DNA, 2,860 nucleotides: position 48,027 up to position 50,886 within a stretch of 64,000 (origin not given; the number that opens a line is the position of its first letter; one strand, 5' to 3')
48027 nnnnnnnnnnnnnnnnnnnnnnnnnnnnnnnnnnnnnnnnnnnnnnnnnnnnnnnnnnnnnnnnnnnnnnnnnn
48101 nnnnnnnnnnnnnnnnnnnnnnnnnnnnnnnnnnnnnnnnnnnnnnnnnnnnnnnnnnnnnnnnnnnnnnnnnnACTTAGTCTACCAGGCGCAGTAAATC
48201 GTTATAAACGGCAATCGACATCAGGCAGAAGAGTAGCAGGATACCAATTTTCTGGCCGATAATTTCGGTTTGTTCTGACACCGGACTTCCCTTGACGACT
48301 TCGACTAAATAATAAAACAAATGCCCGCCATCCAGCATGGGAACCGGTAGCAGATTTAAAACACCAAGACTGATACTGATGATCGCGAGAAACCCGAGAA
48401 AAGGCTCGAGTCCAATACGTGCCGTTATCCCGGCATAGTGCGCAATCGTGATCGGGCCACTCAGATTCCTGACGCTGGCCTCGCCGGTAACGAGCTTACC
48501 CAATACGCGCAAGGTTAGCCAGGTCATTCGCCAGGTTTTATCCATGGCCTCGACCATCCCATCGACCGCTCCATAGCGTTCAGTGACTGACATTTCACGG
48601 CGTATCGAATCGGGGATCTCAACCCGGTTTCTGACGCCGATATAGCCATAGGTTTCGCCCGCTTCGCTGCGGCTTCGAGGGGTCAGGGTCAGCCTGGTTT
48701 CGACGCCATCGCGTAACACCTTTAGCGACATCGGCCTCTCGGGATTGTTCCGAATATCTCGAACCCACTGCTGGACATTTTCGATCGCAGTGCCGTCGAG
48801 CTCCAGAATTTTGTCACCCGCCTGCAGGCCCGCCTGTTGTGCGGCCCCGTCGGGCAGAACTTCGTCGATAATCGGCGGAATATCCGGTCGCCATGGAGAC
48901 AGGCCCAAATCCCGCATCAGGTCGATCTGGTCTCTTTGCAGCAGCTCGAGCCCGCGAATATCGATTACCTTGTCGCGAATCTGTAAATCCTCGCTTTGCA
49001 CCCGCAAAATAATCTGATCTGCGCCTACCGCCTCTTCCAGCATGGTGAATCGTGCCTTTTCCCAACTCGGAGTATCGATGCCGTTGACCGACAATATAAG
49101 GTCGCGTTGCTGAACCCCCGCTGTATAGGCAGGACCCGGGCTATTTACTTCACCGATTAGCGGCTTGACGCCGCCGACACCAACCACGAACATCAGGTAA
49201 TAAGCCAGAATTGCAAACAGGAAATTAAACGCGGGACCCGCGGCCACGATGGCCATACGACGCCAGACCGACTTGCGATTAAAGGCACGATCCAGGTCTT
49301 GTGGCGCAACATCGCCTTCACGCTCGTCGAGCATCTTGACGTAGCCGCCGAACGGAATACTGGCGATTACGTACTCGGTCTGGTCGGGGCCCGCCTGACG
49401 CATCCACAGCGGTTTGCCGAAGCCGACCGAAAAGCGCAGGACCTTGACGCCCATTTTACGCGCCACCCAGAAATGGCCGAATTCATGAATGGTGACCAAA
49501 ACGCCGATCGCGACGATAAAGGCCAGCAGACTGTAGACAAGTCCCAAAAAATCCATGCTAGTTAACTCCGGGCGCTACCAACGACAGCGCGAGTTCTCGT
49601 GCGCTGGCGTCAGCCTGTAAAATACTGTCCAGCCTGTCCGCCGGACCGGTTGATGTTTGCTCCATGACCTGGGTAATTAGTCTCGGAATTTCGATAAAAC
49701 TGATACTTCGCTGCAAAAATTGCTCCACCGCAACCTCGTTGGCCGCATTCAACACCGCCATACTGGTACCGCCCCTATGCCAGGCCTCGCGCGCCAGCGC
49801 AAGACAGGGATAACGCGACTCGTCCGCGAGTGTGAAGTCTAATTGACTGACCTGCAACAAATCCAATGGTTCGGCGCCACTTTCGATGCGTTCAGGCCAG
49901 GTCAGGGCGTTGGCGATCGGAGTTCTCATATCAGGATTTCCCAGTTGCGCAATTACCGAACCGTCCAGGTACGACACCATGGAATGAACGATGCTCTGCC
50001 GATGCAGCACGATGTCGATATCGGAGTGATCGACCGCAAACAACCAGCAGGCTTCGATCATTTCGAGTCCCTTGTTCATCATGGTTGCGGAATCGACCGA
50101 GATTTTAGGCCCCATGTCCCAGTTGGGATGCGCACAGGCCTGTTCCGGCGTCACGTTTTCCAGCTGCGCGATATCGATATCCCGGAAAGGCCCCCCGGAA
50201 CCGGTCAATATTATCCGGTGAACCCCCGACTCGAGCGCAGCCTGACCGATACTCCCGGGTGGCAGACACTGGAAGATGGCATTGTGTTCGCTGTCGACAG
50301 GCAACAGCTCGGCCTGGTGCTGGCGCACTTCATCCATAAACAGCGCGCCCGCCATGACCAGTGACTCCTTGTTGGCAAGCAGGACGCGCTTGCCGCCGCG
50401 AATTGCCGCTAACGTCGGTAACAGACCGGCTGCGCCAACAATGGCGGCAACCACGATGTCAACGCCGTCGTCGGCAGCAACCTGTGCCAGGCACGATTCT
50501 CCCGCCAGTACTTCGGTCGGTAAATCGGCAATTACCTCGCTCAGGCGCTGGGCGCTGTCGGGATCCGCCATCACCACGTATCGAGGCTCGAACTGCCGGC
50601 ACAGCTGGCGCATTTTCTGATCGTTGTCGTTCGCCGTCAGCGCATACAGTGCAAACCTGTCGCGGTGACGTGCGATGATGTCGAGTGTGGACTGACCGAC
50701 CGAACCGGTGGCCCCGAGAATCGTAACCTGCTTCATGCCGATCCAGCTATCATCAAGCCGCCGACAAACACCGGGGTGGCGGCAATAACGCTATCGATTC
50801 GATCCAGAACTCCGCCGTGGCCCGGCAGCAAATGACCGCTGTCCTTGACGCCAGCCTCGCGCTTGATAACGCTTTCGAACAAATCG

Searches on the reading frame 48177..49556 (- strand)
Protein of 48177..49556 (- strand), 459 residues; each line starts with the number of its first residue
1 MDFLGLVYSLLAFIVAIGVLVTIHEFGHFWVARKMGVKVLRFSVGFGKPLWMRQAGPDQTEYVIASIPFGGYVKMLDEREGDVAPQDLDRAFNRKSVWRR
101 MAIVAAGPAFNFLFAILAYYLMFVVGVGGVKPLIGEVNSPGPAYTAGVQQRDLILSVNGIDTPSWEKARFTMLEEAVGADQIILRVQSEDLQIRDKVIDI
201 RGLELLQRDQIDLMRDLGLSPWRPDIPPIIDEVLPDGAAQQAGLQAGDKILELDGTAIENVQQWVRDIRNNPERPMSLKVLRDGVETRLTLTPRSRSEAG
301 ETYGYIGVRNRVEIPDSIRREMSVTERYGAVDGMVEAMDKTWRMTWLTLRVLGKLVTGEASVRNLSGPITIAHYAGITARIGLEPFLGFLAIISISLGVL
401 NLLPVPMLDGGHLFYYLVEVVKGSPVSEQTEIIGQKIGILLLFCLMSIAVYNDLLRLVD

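Call 73: search_protein_families(library=pfam, proteins=[window:48177-49556:-], max_evalue=0.000001)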
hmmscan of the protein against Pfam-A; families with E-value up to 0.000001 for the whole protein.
window:48177-49556:- (459 aa): 4 families
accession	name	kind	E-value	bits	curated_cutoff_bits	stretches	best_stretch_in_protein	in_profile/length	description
PF02163.28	Peptidase_M50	-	1.3e-71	240.9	27.2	1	12-444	1-220/221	Peptidase family M50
PF17820.7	PDZ_6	-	4.1e-19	68.5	27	1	229-282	1-54/54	PDZ domain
PF00595.29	PDZ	-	5.4e-15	56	23.2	1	225-269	24-70/81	PDZ domain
PF13180.12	PDZ_2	-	9.4e-12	45.5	27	1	228-291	14-78/80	PDZ domain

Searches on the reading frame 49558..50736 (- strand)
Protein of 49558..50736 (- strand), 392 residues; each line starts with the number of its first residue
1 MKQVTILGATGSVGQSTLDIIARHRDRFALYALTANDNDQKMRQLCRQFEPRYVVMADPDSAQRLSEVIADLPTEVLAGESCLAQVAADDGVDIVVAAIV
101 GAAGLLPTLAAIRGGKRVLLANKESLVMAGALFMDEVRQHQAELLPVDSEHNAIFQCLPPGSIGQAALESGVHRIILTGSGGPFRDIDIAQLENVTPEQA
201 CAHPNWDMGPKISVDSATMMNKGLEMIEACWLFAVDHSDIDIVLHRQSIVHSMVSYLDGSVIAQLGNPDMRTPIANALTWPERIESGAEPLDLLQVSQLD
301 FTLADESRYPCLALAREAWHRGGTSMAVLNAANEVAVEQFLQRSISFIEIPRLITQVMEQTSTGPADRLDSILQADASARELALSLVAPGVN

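Call 73: search_protein_families(library=pfam, proteins=[window:49558-50736:-], max_evalue=0.000001)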
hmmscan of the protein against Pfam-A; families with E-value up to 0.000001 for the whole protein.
window:49558-50736:- (392 aa): 3 families
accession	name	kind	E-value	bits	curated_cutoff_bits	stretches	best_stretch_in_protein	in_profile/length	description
PF02670.22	DXP_reductoisom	-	5.6e-46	156.9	21.7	1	4-130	1-129/129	1-deoxy-D-xylulose 5-phosphate reductoisomerase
PF13288.12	DXPR_C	-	5.6e-41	139.9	27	1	265-381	1-114/115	DXP reductoisomerase C-terminal domain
PF08436.17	DXP_redisom_C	-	5.3e-39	132.7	26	1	144-233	1-84/84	1-deoxy-D-xylulose 5-phosphate reductoisomerase C-terminal domain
